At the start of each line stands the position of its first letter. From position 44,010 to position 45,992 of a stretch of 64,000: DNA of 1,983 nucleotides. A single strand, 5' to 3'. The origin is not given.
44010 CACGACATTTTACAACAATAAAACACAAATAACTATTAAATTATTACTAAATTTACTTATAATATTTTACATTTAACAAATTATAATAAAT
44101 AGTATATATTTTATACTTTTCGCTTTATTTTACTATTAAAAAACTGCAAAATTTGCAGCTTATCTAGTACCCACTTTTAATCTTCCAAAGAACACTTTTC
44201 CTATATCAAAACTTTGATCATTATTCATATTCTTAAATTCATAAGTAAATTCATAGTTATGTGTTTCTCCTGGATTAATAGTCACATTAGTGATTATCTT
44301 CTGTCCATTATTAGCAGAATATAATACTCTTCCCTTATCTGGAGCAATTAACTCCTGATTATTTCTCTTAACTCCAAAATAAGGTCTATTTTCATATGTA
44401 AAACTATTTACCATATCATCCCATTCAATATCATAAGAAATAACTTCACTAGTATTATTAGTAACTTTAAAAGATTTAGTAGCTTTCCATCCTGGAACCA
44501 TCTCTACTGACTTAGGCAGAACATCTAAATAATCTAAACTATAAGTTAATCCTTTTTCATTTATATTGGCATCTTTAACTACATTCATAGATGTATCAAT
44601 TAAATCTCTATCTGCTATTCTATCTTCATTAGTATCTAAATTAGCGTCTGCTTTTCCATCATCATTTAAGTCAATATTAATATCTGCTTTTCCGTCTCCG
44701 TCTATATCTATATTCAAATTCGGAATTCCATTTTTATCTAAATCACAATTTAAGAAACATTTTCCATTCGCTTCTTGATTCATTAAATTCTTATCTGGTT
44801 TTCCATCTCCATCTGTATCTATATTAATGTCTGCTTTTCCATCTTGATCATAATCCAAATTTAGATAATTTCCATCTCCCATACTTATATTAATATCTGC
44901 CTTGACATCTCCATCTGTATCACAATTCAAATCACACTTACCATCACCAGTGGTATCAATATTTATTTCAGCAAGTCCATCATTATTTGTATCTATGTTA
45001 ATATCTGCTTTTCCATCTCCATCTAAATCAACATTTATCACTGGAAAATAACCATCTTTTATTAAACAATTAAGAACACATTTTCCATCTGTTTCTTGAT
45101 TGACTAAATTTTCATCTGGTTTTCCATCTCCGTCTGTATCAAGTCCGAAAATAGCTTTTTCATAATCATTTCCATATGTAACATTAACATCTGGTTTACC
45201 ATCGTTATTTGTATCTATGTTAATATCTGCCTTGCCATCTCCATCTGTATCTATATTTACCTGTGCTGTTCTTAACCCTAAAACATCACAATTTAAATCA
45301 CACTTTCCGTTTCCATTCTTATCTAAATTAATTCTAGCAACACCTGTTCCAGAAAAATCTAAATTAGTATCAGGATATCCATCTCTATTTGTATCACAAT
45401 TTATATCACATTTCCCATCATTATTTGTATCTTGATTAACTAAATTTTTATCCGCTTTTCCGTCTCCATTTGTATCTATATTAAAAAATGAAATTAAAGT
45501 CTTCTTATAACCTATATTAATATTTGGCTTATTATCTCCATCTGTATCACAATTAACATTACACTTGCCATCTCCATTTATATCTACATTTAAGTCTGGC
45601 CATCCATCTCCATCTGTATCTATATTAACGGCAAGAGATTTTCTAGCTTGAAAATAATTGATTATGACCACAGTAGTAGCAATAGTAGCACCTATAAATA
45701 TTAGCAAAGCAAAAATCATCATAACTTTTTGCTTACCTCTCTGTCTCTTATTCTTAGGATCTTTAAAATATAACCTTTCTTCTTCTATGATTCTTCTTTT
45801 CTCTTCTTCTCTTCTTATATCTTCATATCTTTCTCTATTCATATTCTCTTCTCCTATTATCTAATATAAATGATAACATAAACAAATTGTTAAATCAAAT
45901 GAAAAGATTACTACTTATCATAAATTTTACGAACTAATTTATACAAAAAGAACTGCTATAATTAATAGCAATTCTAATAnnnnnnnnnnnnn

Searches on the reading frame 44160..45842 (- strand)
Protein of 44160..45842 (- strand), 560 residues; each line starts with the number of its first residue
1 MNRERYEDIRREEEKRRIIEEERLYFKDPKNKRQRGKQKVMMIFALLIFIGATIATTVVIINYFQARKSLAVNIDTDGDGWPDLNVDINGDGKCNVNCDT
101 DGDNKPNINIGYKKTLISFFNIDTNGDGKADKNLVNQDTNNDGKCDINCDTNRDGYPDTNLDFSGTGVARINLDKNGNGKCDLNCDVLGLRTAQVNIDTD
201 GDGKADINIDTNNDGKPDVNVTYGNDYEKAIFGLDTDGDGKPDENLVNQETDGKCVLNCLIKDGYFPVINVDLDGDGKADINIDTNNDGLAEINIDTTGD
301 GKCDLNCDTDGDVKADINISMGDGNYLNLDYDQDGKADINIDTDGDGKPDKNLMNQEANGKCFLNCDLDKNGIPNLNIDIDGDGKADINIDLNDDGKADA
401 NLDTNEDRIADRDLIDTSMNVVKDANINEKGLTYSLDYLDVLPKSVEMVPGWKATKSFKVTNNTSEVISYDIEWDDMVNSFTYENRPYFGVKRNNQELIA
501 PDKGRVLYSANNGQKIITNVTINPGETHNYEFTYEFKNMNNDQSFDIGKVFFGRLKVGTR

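Call 5: search_protein_families(library=pfam, proteins=[window:44160-45842:-], max_evalue=0.01)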
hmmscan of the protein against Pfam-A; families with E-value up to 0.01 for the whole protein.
window:44160-45842:- (560 aa): 1 family
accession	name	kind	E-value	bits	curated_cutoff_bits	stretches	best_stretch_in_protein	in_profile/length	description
PF17789.7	MG4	-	0.0018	18.9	24.7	0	273-301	39-66/95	Macroglobulin domain MG4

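Call 6: search_protein_families(library=ncbifam, proteins=[window:44160-45842:-], max_evalue=0.01)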
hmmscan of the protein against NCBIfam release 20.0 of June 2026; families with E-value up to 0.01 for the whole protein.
window:44160-45842:- (560 aa): 4 families
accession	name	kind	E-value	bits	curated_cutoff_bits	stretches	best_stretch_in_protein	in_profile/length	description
NF000535.3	MSCRAMM_SdrC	exception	4.8e-12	44.7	1700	2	274-428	771-922/963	MSCRAMM family adhesin SdrC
NF033845.1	MSCRAMM_ClfB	exception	5.7e-12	44.4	999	2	77-230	670-809/871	MSCRAMM family adhesin clumping factor ClfB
NF033609.2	MSCRAMM_ClfA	exception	1.1e-09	36.7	1150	2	276-407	677-813/934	MSCRAMM family adhesin clumping factor ClfA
NF050087.1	Lsa25.6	equivalog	5e-06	26.2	150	0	206-252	112-153/196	Lsa25.6 family adhesin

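Call 11: find_encoding_contigs(protein=window:44160-45842:-, flank=10000, max_places=10)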
Protein window:44160-45842:- (560 aa): 5 contigs read that carry it; 3 places shown.
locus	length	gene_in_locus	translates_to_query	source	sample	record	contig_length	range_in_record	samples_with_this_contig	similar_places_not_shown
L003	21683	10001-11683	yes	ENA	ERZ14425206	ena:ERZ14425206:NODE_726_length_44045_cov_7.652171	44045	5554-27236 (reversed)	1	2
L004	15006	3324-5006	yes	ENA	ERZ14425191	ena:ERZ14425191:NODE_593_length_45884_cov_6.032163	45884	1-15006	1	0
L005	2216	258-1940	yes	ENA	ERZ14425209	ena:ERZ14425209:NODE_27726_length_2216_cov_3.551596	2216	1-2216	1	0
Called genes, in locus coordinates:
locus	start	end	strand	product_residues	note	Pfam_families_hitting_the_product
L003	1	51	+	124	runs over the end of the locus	-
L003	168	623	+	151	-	-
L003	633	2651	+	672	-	PF00990:GGDEF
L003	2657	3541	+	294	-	PF03631:Virul_fac_BrkB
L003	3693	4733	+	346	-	PF06925:MGDG_synth, PF00534:Glycos_transf_1 (faint), PF04101:Glyco_tran_28_C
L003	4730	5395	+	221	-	PF01522:Polysacc_deac_1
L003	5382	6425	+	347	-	PF03706:LPG_synthase_TM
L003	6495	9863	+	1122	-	-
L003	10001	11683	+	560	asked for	-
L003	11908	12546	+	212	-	-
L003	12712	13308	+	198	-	-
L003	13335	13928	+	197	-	-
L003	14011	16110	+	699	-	PF27449:LtaS_N, PF00884:Sulfatase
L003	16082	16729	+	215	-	-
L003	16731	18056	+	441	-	PF01171:ATP_bind_3, PF11734:TilS_C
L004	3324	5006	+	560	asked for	-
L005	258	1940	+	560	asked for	-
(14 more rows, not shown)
